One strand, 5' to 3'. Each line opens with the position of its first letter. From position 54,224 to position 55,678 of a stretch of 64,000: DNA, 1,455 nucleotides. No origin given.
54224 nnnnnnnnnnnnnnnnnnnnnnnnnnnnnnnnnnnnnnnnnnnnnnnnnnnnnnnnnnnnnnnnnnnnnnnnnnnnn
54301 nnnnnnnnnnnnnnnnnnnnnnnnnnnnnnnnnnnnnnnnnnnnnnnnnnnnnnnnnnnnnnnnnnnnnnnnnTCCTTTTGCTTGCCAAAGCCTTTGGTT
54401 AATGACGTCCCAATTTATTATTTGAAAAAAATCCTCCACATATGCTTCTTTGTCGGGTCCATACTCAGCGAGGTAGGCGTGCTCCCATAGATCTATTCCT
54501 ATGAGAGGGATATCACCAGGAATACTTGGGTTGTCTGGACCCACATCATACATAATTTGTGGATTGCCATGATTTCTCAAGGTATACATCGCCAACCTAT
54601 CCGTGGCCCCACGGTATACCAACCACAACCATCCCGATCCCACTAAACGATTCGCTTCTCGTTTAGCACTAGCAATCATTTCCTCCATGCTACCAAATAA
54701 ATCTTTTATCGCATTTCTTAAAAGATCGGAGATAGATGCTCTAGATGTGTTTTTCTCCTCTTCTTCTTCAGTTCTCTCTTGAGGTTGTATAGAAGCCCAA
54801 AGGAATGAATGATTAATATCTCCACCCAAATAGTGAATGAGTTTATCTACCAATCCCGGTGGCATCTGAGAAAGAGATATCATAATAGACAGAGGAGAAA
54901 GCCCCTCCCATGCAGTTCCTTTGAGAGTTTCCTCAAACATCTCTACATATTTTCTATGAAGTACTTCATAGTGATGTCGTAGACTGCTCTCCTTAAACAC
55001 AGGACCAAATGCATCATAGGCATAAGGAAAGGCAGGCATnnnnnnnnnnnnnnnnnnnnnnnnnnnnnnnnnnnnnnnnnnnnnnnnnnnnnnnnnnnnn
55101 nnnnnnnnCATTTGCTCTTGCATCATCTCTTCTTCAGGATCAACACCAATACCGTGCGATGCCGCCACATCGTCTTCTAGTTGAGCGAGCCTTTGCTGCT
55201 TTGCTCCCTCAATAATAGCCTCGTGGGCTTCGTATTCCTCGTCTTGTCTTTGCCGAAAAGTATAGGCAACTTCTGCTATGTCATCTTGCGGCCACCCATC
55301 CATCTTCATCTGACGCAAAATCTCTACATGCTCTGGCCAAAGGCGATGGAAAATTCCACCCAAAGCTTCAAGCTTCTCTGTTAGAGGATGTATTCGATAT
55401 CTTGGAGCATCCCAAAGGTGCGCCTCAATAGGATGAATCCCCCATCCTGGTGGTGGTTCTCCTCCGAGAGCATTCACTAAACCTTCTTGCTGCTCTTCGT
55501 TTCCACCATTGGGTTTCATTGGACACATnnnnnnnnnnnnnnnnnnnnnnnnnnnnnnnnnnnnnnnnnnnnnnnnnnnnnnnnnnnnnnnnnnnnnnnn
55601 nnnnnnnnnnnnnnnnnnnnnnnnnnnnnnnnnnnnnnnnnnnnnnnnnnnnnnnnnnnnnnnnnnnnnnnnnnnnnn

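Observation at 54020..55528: Complete Fe/Mn superoxide dismutase domain inside a 502-aa head-module protein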

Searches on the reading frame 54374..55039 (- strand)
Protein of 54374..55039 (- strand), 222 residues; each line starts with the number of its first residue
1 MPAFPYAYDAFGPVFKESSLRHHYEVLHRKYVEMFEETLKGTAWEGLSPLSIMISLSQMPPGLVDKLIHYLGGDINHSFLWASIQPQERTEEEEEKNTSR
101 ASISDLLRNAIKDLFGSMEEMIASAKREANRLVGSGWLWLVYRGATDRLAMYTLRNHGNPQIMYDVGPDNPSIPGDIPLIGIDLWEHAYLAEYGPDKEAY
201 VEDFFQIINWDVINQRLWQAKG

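Call 85: find_homologous_proteins(query=A5, max_evalue=1e-10)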
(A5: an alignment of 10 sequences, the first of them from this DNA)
Query A5 (10 sequences) (222 aa, profile of the alignment): 6914 proteins with E <= 1e-10 among 8000 candidates; the best 120 are listed.
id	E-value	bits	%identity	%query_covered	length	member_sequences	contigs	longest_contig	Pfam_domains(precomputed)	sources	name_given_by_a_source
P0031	1.6e-74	268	30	99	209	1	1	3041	PF00081.28,PF02777.24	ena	-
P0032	2.2e-74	268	31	100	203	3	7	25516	PF00081.28,PF02777.24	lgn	-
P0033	3.6e-74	267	30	100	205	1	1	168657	PF00081.28,PF02777.24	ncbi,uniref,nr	ncbi:superoxide dismutase [Polycladomyces subterraneus]|uniref:Superoxide dismutase n=1 Tax=Polyclad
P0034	3.6e-74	267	29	100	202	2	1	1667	PF00081.28,PF02777.24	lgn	-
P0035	7.7e-74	266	30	99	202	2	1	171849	PF00081.28,PF02777.24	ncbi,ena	-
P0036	8.8e-74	266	28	99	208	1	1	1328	PF00081.28,PF02777.24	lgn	-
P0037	2.5e-73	264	31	96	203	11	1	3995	PF00081.28,PF02777.24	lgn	-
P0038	4.7e-73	263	27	97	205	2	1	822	PF00081.28,PF02777.24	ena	-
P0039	5.1e-73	263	30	100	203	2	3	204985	PF00081.28,PF02777.24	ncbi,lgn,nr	ncbi:MAG: superoxide dismutase [Phototrophicales bacterium]|nr:MAG: superoxide dismutase [Phototroph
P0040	5.2e-73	263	27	100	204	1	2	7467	PF00081.28,PF02777.24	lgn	-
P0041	5.2e-73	263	29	95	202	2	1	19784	PF00081.28,PF02777.24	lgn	-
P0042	1.2e-72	262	31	100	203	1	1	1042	PF00081.28,PF02777.24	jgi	jgi:Fe-Mn family superoxide dismutase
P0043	1.3e-72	262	28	100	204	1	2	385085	PF00081.28,PF02777.24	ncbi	-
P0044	1.4e-72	262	28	94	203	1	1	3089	PF00081.28,PF02777.24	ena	-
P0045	1.6e-72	261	28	97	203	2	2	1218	PF00081.28,PF02777.24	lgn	-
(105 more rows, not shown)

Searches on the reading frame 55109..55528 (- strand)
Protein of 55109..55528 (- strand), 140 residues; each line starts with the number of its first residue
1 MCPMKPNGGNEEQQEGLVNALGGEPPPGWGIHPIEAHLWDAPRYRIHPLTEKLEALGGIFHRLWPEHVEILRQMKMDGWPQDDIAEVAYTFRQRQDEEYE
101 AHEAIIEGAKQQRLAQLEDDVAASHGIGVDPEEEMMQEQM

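Call 18: find_homologous_proteins(query=window:55109-55528:-, max_evalue=0.01)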
Query window:55109-55528:-: 7 candidates shared short words with the query, none scored E <= 0.01.

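Call 26: search_protein_representatives(alignment_id=A1)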
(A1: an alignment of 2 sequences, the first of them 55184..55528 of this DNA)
Query: 2 sequences, 122 profile positions. Proteins with E-value up to 0.001 (for the whole library): 27; up to 1e-10: 21; up to 1e-30: 8. The best 27 are listed.
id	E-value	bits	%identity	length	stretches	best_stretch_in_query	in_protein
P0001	2.2e-63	227.8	-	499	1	4-121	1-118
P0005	1.5e-58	212.2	-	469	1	1-122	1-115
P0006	4.0e-39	149.5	-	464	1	15-121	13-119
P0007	2.7e-38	146.8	-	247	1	17-122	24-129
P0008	1.6e-35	137.8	-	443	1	12-111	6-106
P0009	3.5e-32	127.1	-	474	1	13-121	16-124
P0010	5.5e-32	126.4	-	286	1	15-121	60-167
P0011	6.8e-31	122.9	-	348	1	15-114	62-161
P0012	4.4e-30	120.3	-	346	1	12-108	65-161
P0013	7.4e-30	119.5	-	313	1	18-117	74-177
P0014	1.5e-29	118.5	-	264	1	12-114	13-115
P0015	3.0e-29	117.6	-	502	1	14-121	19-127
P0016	4.0e-28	114.0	-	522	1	15-121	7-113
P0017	5.9e-28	113.4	-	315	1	14-118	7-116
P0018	6.6e-27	110.0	-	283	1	11-108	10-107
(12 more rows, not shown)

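Call 30: find_encoding_contigs(protein=P0017, flank=10000, max_places=3)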
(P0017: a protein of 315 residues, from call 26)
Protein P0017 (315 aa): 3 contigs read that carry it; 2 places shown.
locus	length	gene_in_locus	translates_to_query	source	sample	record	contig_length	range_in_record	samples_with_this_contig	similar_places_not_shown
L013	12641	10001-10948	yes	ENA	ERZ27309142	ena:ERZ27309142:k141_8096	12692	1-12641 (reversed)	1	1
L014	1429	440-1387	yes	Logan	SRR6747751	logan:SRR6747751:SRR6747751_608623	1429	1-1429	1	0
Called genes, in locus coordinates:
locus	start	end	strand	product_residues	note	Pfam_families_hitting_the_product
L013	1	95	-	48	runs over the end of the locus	?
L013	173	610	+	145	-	-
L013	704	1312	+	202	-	-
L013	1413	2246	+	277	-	-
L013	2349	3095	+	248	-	-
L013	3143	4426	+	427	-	PF10983:DUF2793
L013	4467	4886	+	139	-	-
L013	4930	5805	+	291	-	PF01734:Patatin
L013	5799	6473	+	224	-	-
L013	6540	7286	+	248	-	-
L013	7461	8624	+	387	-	PF02195:ParB_N (weak)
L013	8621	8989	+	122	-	-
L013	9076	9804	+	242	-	-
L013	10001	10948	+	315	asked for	-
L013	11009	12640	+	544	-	?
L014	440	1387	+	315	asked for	-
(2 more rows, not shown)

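Call 31: find_encoding_contigs(protein=P0007, flank=10000, max_places=3)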
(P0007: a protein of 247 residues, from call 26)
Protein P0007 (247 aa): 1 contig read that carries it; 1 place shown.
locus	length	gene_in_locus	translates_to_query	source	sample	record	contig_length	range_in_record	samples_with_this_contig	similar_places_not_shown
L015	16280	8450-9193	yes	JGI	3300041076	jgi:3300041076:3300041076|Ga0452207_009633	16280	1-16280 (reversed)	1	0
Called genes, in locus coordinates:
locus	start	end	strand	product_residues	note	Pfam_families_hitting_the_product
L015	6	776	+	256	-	-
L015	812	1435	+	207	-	-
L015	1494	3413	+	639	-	-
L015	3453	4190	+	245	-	-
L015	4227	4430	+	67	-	-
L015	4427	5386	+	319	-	PF01734:Patatin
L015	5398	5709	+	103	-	-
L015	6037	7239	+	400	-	PF02195:ParB_N (weak)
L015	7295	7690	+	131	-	-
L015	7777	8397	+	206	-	-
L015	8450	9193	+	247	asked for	-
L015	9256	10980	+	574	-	PF04860:Phage_portal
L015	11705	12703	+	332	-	-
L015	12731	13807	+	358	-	PF20106:DUF6496 (weak)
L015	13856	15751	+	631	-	-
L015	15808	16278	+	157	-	?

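Call 51: search_dna_similar(query=L015:9256-10980:+, collection=phages, mode=protein, max_rows=15, max_evalue=0.001)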
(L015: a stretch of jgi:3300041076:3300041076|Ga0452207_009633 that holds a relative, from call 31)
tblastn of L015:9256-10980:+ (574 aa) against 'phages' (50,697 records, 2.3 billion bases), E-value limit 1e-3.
Records with a match: 901; places in all: 934; records where one place covers at least 80% of the query: 29.
Best place of each record, by identity: <60% 901.
By first word of the organism name: Staphylococcus 344; Bacillus 244; Enterococcus 69; Listeria 54; Stx1a-converting 31; Lactobacillus 26; Thermus 11; Streptomyces 9; Enterobacteria 8; Stx2-converting 8; and 42 more.
By host as written in the record: - 121; Staphylococcus aureus 112; Listeria monocytogenes 43; Bacillus subtilis 27; Staphylococcus sp. 27; Bacillus cereus 26; Staphylococcus carnosus TM300 22; Bacillus thuringiensis subsp. kurstaki 20; and 234 more.
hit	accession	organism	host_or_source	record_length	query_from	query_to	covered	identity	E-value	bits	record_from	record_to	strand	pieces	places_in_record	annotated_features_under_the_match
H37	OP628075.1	Lysinibacillus phage vB_LfM_LysYB1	Lysinibacillus fusiformis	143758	54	508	79%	45.8%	2e-121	400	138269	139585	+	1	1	portal protein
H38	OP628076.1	Lysinibacillus phage vB_LfM_LysYB2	Lysinibacillus fusiformis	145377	54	508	79%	45.8%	2e-121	400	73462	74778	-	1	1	portal protein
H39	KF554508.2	Bacillus phage CP-51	Bacillus cereus HER1399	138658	28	508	84%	42.3%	2e-114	380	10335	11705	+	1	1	putative portal protein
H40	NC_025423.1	Bacillus phage CP-51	Bacillus cereus HER1399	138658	28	508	84%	42.3%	2e-114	380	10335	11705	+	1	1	portal protein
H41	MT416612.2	Bacillus phage YungSlug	Bacillus thuringiensis kurstaki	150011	33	532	87%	40.0%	1e-112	375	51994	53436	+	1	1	portal protein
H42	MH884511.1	Exiguobacterium phage vB_EalM-132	Exiguobacterium alkaliphilum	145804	56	513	80%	43.5%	5e-117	387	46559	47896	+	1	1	portal protein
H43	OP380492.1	Bacillus phage Nachito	Bacillus sp. ET1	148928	55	509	79%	43.1%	2e-113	377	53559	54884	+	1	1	portal protein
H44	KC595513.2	Bacillus phage Shanette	Bacillus cereus BGSC 6E1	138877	56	508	79%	43.3%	9e-116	384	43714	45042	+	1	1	portal protein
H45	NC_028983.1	Bacillus phage Shanette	Bacillus cereus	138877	56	508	79%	43.3%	9e-116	384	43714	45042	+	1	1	portal protein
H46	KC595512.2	Bacillus phage JL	Bacillus cereus BGSC 6E1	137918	56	508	79%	43.1%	2e-115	383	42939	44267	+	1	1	portal protein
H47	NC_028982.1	Bacillus phage JL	Bacillus cereus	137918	56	508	79%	43.1%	2e-115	383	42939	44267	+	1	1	portal protein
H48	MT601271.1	Bacillus phage vB_BsuM-Goe10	Bacillus subtilis Delta6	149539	56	527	82%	41.1%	1e-111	372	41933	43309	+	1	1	portal protein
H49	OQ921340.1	Bacillus phage SPO1L5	Bacillus subtilis BEST7003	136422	56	527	82%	41.1%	3e-111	371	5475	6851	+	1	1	hypothetical protein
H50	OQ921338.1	Bacillus phage SPO1L3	Bacillus subtilis BEST7003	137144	56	527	82%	41.1%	3e-111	371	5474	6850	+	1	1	hypothetical protein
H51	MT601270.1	Bacillus phage vB_BsuM-Goe9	Bacillus subtilis Delta6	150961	56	527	82%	41.1%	3e-111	371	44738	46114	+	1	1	portal protein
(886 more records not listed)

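Call 53: get_annotated_region(hit=H40, flank=7000)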
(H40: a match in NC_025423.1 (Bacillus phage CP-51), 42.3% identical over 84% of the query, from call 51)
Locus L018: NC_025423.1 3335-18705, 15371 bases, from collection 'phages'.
description: Bacillus phage CP-51, complete genome.
organism: Bacillus phage CP-51 (NCBI taxid 1391188)
taxonomy: Viruses; Duplodnaviria; Heunggongvirae; Uroviricota; Caudoviricetes; Herelleviridae; Spounavirinae; Siminovitchvirus; Siminovitchvirus CP51
host: Bacillus cereus HER1399; source: soil; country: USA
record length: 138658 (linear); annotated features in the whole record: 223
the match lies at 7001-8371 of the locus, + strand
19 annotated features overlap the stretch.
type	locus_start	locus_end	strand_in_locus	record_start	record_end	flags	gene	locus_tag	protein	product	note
CDS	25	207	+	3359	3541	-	-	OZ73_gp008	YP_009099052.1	hypothetical protein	gp23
CDS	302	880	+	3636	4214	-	-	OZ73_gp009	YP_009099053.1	hypothetical protein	gp24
CDS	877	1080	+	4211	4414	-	-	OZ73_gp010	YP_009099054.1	hypothetical protein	gp25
CDS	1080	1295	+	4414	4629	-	-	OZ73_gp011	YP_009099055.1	hypothetical protein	gp26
CDS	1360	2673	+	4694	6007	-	-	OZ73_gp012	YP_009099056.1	hypothetical protein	gp27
CDS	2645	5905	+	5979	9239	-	-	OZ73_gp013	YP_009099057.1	hypothetical protein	gp28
CDS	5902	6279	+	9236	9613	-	-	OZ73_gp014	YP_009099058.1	hypothetical protein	gp29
CDS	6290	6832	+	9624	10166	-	-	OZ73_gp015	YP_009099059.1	hypothetical protein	gp30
CDS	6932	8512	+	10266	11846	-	-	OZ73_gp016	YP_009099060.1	portal protein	gp31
CDS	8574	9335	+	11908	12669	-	-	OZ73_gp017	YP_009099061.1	head maturation protease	gp32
CDS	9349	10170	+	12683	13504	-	-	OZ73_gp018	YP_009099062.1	head scaffolding protein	gp33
CDS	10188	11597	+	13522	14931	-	-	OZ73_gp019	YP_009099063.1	major head protein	gp34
CDS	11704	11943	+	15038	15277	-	-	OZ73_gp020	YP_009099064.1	hypothetical protein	gp35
CDS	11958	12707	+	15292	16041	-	-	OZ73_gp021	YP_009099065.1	tail fiber protein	gp36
CDS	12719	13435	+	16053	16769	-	-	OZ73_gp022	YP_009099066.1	virion structural protein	gp37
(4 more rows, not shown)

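Call 54: get_annotated_region(hit=H37, flank=6000)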
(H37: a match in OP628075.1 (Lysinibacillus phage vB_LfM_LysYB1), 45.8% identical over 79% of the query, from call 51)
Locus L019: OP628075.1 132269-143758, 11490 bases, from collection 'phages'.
description: Lysinibacillus phage vB_LfM_LysYB1, complete genome.
organism: Lysinibacillus phage vB_LfM_LysYB1 (NCBI taxid 2995278)
taxonomy: Viruses; Duplodnaviria; Heunggongvirae; Uroviricota; Caudoviricetes; Herelleviridae; Spounavirinae
host: Lysinibacillus fusiformis; source: -; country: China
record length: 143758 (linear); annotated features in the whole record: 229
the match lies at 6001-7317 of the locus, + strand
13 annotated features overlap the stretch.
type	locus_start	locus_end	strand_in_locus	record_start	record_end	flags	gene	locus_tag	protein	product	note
CDS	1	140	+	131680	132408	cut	-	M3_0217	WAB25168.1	3D domain protein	-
CDS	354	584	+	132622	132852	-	-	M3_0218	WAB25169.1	hypothetical protein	-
CDS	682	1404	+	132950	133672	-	-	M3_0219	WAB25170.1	PIN domain protein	-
CDS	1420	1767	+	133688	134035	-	-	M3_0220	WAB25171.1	hypothetical protein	-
CDS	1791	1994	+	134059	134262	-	-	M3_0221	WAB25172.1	hypothetical protein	-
CDS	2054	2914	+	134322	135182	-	-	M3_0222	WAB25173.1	hypothetical protein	-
CDS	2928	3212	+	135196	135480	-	-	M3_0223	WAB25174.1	hypothetical protein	-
CDS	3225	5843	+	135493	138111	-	-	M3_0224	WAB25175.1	hypothetical protein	-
CDS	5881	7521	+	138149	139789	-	-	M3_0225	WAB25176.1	portal protein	-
CDS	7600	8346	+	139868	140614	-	-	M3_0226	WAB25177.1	procapsid protease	-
CDS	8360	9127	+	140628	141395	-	-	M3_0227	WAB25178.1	hypothetical protein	-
CDS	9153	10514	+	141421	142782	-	-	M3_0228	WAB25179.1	major capsid protein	-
misc_feature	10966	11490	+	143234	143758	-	-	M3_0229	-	-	similar to HNH nuclease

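Call 64: search_protein_families(library=phrogs, proteins=[L018:2645-5905:+, L018:5902-6279:+, L018:6290-6832:+, L019:3225-5843:+, L015:7777-8397:+, L015:7295-7690:+, L015:6037-7239:+, L015:11705-12703:+, L015:12731-13807:+, L015:13856-15751:+], max_evalue=0.001)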
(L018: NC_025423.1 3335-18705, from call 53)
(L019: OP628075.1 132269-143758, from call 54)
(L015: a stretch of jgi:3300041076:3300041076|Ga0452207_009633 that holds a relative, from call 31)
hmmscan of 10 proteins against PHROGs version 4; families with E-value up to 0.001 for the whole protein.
L018:2645-5905:+ (1086 aa): 3 families
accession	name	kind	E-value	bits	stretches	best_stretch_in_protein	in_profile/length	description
phrog_23829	-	unknown function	0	2600.6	1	1-1086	1-1086/1086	-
phrog_25452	-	unknown function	2.4e-13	51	1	60-232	3-159/437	-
phrog_26588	-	DNA, RNA and nucleotide metabolism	2.9e-11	43.2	1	58-109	204-248/932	ParB-like partition nuclease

L018:5902-6279:+ (125 aa): 1 family
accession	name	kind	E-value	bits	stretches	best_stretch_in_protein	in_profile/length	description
phrog_26403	-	unknown function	2e-86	287.3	1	1-125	1-125/125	-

L018:6290-6832:+ (180 aa): 2 families
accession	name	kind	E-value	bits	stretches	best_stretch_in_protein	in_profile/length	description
phrog_27686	-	unknown function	3.7e-113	376.5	1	1-180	1-180/180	-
phrog_26037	-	unknown function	2.7e-19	71.1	1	1-150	1-134/138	-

L019:3225-5843:+ (872 aa): 3 families
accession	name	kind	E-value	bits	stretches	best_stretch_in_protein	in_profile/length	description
phrog_23333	-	DNA, RNA and nucleotide metabolism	6.6e-13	49.4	1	612-815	128-321/383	polymerase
phrog_18612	-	unknown function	9.7e-12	44.7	1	742-854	979-1080/1214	-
phrog_22909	-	unknown function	9.5e-06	26.7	0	75-128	17-67/153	-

L015:7777-8397:+ (206 aa): 0 families

L015:7295-7690:+ (131 aa): 0 families

L015:6037-7239:+ (400 aa): 6 families
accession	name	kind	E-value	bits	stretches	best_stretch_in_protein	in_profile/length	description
phrog_1033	-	DNA, RNA and nucleotide metabolism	1.6e-22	81.7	1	115-339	48-253/334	ParB-like partition protein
phrog_4715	-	DNA, RNA and nucleotide metabolism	5e-19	69.1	1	105-323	150-369/630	ParB-like partition protein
phrog_3264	-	DNA, RNA and nucleotide metabolism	1.6e-18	68.4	1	93-315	43-249/337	ParB-like partition protein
phrog_6218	-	DNA, RNA and nucleotide metabolism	2.5e-13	51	1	114-283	18-169/506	ParB-like partition protein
phrog_15982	-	unknown function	3.5e-05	24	1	225-315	157-247/453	-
phrog_18726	-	unknown function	0.00022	21.1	1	200-299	119-217/572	-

L015:11705-12703:+ (332 aa): 0 families

L015:12731-13807:+ (358 aa): 0 families

L015:13856-15751:+ (631 aa): 0 families
